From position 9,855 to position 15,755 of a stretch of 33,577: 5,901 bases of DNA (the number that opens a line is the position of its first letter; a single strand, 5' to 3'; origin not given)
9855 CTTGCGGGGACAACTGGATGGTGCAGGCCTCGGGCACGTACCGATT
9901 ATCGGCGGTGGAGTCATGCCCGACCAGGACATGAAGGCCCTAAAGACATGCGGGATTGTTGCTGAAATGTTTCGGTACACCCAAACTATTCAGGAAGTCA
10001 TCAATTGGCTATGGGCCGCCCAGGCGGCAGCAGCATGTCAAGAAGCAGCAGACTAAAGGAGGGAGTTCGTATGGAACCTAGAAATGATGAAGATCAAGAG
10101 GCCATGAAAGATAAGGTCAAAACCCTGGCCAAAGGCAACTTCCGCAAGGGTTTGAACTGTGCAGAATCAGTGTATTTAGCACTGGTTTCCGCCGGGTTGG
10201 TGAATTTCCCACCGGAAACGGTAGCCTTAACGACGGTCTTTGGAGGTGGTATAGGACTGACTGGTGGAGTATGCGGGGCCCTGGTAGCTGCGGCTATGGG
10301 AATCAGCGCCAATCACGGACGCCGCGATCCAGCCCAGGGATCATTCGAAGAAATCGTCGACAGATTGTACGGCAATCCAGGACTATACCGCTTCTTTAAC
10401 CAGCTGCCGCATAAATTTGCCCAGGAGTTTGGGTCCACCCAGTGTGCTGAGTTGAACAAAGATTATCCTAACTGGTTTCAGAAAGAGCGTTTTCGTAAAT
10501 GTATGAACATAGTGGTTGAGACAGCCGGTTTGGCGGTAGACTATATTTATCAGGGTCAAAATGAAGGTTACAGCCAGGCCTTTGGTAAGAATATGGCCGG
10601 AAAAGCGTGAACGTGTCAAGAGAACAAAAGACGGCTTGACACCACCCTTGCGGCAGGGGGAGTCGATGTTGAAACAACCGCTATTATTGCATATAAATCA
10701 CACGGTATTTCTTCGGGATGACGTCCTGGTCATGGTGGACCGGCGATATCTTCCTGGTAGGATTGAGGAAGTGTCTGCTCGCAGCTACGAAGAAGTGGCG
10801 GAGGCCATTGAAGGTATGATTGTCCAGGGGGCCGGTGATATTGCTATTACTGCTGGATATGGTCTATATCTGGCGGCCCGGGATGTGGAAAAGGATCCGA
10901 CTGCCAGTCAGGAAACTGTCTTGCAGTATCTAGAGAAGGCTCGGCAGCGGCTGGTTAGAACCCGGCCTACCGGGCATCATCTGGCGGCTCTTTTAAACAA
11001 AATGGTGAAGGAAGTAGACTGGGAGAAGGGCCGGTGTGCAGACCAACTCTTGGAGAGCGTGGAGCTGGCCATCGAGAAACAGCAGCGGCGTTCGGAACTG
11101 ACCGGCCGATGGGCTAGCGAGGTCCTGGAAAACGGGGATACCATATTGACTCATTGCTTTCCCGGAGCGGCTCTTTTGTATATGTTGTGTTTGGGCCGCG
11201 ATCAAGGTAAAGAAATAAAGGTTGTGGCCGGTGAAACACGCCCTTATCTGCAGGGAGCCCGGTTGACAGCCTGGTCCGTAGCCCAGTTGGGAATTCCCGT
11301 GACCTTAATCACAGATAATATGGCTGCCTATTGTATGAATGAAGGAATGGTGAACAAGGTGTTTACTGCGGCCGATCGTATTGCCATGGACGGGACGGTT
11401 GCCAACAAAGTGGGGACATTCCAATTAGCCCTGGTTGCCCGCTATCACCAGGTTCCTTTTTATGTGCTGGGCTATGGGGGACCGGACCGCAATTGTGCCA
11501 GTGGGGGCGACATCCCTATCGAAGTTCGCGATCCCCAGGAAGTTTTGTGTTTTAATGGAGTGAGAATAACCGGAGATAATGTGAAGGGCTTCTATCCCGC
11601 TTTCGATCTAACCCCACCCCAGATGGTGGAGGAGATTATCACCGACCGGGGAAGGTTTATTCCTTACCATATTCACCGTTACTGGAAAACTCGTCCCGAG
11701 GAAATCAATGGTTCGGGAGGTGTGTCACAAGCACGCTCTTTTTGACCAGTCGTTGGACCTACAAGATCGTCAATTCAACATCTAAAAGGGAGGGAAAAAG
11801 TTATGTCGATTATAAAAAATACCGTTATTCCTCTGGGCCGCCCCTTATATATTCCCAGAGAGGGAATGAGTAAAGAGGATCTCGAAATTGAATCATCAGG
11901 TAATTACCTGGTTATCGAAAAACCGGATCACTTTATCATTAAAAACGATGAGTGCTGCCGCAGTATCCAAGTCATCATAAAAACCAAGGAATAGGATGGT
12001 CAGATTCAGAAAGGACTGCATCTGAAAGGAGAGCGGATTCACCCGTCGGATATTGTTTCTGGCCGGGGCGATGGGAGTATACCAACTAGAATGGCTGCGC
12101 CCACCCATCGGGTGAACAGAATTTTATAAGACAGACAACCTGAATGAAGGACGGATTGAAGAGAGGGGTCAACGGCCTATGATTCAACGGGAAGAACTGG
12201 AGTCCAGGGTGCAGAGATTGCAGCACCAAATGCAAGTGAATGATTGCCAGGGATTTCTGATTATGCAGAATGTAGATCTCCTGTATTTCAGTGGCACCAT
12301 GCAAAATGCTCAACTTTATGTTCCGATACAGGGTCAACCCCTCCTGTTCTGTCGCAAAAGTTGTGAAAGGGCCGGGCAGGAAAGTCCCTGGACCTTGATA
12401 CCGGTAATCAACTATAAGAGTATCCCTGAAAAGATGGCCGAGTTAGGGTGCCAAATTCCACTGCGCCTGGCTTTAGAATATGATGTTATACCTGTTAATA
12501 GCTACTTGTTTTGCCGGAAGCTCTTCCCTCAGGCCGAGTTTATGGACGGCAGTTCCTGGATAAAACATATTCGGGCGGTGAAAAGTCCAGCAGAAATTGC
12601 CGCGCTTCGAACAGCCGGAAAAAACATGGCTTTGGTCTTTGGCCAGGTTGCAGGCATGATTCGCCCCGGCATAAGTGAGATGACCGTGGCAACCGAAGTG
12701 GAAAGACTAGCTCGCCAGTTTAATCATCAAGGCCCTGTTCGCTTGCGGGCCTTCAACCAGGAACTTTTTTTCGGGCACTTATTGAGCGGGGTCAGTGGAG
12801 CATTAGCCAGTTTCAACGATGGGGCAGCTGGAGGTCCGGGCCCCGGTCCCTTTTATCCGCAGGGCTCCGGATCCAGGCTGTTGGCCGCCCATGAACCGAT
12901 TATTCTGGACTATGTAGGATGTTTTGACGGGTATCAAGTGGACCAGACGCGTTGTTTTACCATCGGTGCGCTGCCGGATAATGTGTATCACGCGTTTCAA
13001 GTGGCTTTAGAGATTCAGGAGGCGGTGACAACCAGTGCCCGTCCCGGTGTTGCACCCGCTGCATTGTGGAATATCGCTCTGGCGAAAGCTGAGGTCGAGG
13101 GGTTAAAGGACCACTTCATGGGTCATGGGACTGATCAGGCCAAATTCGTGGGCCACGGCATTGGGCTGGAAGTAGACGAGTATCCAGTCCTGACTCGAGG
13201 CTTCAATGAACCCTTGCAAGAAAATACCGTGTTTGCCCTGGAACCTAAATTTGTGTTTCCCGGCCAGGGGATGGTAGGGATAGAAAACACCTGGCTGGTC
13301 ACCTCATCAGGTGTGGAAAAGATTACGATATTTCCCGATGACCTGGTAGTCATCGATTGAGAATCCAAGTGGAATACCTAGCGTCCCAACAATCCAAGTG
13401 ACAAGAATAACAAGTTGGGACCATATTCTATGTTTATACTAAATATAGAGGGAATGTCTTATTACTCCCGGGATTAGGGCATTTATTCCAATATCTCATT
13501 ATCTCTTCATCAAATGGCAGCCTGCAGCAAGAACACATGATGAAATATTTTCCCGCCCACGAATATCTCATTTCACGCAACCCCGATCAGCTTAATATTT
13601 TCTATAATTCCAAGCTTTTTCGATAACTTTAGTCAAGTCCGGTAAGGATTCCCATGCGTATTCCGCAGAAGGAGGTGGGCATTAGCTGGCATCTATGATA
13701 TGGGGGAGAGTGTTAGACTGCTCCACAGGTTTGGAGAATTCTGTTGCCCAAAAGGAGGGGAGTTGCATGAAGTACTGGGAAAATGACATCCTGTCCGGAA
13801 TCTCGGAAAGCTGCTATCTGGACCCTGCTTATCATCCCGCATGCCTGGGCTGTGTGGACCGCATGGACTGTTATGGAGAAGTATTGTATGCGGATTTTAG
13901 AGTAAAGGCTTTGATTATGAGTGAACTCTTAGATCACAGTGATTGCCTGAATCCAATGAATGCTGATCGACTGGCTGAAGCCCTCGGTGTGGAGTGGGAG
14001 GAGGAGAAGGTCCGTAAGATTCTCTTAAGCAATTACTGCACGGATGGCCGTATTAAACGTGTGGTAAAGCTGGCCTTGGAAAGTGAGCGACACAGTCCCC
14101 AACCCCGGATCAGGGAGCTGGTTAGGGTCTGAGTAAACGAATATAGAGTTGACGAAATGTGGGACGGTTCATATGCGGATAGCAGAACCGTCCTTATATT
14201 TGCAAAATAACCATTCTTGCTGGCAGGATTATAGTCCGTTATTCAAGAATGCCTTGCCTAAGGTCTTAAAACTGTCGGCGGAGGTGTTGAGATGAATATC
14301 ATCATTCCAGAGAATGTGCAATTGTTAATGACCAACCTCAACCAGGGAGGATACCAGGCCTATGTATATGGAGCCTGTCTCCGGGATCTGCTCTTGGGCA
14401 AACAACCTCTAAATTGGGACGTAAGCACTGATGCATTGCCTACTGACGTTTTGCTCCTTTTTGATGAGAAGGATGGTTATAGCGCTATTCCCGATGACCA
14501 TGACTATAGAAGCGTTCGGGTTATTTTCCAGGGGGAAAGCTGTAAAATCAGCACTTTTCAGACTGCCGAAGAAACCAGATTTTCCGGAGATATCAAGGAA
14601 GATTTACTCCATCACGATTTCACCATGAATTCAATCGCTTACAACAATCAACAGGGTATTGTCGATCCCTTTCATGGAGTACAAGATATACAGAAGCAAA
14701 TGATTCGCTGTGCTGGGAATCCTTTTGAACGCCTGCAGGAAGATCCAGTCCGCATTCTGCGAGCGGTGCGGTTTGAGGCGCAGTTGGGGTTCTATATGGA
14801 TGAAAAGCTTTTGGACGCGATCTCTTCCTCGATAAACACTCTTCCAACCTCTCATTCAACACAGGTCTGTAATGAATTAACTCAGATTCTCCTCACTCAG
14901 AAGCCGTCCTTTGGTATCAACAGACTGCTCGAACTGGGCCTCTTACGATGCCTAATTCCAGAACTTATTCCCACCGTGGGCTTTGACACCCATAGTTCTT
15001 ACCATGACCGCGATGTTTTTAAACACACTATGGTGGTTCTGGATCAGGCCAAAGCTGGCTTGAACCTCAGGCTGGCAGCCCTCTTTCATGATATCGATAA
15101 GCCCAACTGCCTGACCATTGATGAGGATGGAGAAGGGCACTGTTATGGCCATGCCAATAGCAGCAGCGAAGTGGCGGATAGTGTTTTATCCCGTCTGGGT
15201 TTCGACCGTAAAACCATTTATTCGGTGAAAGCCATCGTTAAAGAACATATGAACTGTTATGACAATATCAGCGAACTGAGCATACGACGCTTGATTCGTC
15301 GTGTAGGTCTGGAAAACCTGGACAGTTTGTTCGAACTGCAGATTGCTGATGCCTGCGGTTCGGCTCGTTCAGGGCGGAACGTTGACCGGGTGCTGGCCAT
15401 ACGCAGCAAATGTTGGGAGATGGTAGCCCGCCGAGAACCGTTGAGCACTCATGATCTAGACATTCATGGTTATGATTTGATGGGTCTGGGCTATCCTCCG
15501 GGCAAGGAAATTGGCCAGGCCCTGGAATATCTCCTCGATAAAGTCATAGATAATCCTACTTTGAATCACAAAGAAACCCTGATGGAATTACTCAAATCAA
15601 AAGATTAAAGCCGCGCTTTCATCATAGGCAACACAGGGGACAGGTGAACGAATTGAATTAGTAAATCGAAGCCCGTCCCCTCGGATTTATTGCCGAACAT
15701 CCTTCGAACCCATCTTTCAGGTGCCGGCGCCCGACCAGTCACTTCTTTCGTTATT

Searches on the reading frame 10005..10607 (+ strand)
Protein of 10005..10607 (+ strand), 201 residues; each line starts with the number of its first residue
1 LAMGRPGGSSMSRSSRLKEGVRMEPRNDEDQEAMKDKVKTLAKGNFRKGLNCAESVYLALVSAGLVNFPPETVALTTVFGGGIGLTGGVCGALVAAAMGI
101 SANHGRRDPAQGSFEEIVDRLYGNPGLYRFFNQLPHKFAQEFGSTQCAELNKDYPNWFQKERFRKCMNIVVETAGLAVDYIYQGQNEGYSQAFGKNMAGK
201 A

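Call 7: search_protein_families(library=ncbifam, proteins=[window:10005-10607:+])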
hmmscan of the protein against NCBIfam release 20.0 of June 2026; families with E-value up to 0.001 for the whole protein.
window:10005-10607:+ (201 aa): 2 families
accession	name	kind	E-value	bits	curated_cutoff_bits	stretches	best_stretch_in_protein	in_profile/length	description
TIGR01909.1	C_GCAxxG_C_C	subfamily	1.9e-16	60.2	47.4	1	50-174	1-113/120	C-GCAxxG-C-C family (seleno)protein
NF045669.1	DVU1555_fam_CGA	exception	2.3e-08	33.8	103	1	48-175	12-130/140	DVU_1555 family C-GCAxxG-C-C protein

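Call 8: search_protein_families(library=pfam, proteins=[window:10005-10607:+])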
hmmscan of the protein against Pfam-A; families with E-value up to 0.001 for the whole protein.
window:10005-10607:+ (201 aa): 1 family
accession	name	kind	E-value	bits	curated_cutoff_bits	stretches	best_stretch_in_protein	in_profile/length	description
PF09719.15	C_GCAxxG_C_C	-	2.4e-20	73.2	27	1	51-179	2-117/118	Putative redox-active protein (C_GCAxxG_C_C)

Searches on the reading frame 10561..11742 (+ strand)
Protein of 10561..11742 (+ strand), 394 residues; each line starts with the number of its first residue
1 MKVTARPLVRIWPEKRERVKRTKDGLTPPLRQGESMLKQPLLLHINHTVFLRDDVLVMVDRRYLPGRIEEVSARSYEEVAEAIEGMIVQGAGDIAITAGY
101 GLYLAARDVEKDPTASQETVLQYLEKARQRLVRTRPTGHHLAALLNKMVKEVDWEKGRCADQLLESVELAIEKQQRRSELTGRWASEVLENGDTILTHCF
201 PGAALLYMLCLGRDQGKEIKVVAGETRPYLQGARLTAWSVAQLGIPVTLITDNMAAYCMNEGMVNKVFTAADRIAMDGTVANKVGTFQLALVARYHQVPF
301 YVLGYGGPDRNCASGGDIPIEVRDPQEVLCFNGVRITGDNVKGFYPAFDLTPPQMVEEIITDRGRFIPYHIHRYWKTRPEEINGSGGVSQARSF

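Call 7: search_protein_families(library=ncbifam, proteins=[window:10561-11742:+])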
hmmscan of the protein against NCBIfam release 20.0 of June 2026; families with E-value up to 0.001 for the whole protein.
window:10561-11742:+ (394 aa): 8 families
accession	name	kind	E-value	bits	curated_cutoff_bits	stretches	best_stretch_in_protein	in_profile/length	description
NF004326.0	PRK05720.1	subfamily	9.2e-93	310.8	271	1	49-369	13-343/358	s-methyl-5-thioribose-1-phosphate isomerase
TIGR00512.1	salvage_mtnA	equivalog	1.8e-76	257.3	279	1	49-365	3-332/335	S-methyl-5-thioribose-1-phosphate isomerase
TIGR00524.1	eIF-2B_rel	subfamily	4.7e-74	249.2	185.85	1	74-366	2-301/303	S-methyl-5-thioribose-1-phosphate isomerase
NF004700.0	PRK06036.1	equivalog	8.7e-64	215.7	528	1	53-368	10-330/339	S-methyl-5-thioribose-1-phosphate isomerase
NF004436.0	PRK05772.1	equivalog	2.8e-62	211.1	521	1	49-367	19-350/363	S-methyl-5-thioribose-1-phosphate isomerase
TIGR00511.1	ribulose_e2b2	equivalog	2.9e-53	181.1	314.1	1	77-372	3-292/301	ribose 1,5-bisphosphate isomerase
NF006210.0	PRK08335.1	equivalog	5.5e-19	68.5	339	1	177-368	96-271/275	translation initiation factor IF-2B subunit alpha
NF004994.0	PRK06372.1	equivalog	1.7e-10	40.7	249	1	224-303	115-191/253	translation initiation factor IF-2B subunit delta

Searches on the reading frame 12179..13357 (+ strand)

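Call 7: search_protein_families(library=ncbifam, proteins=[window:12179-13357:+])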
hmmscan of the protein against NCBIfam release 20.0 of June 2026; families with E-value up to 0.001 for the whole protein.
window:12179-13357:+ (393 aa): 12 families
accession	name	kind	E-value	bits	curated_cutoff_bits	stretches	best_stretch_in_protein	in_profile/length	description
NF040821.1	dipep_PepQ_Arch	equivalog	2e-21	76.4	630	2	240-384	203-340/346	Xaa-Pro dipeptidase PepQ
NF007310.0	PRK09795.1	equivalog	3.6e-20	72.1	393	1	128-389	121-355/361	aminopeptidase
NF011720.0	PRK15173.1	subfamily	4.1e-11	42.5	420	1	246-391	201-341/343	peptidase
NF011173.0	PRK14575.1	equivalog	7e-11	41.7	850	1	244-391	262-404/406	putative peptidase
TIGR00500.1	met_pdase_I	equivalog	4e-09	36.4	171.35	1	233-378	82-223/247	type I methionyl aminopeptidase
TIGR02993.1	ectoine_eutD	equivalog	6.4e-08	32.1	613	1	106-174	130-198/391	ectoine hydrolase DoeA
NF038259.1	ectoine_DoeA_2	exception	1.3e-07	30.6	575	0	233-391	227-385/386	ectoine hydrolase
NF011174.0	PRK14576.1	subfamily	3.3e-07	29.5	487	1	250-388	267-400/405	putative endopeptidase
NF043017.1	DimsulpropLyDddP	equivalog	1e-06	27.9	600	0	219-388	270-439/443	dimethylsulfonioproprionate lyase DddP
NF008131.0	PRK10879.1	equivalog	4.7e-06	25.6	465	1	117-193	156-228/438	Xaa-Pro aminopeptidase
NF008970.0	PRK12318.1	equivalog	9.8e-05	21.7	267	1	244-372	135-259/291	methionyl aminopeptidase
NF009533.0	PRK12897.1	equivalog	0.00052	19.4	488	0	133-180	3-50/248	type I methionyl aminopeptidase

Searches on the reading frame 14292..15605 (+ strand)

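Call 7: search_protein_families(library=ncbifam, proteins=[window:14292-15605:+])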
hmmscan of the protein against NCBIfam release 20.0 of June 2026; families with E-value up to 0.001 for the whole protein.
window:14292-15605:+ (438 aa): 12 families
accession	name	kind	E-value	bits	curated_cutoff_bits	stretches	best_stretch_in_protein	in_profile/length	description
TIGR02692.1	tRNA_CCA_actino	equivalog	5.8e-56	190.1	438.8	1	9-435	16-463/466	CCA tRNA nucleotidyltransferase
NF009814.0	PRK13299.1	equivalog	3.1e-51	174.7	290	1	12-225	12-228/396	CCA tRNA nucleotidyltransferase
TIGR01942.1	pcnB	subfamily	4.8e-39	134.4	305.65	1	12-225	21-241/425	polynucleotide adenylyltransferase PcnB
NF008137.0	PRK10885.1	equivalog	1.9e-28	99.4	451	1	101-335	84-320/409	multifunctional CCA addition/repair protein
NF008634.1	PRK11623.1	equivalog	3e-26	92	702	2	98-229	155-287/469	polynucleotide adenylyltransferase PcnB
NF009813.0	PRK13298.1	equivalog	1.8e-20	73.2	606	1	100-335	83-323/417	tRNA CCA-pyrophosphorylase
NF041569.1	A-tRNAntase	equivalog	3.2e-14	52.1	1440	1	95-226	561-696/880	A-adding tRNA nucleotidyltransferase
NF009811.0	PRK13296.1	equivalog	5.4e-14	51.8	469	1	90-244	71-227/360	CCA tRNA nucleotidyltransferase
NF009812.0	PRK13297.1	equivalog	4e-13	49.2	624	1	100-225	94-219/364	tRNA CCA-pyrophosphorylase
TIGR01693.1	UTase_glnD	equivalog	5.9e-10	38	519.4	1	143-320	327-518/850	[protein-PII] uridylyltransferase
NF002895.0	PRK03381.1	equivalog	1.4e-07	30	631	1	149-320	328-496/782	[protein-PII] uridylyltransferase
NF003467.0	PRK05092.1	equivalog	0.00094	17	959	0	146-321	404-593/940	[protein-PII] uridylyltransferase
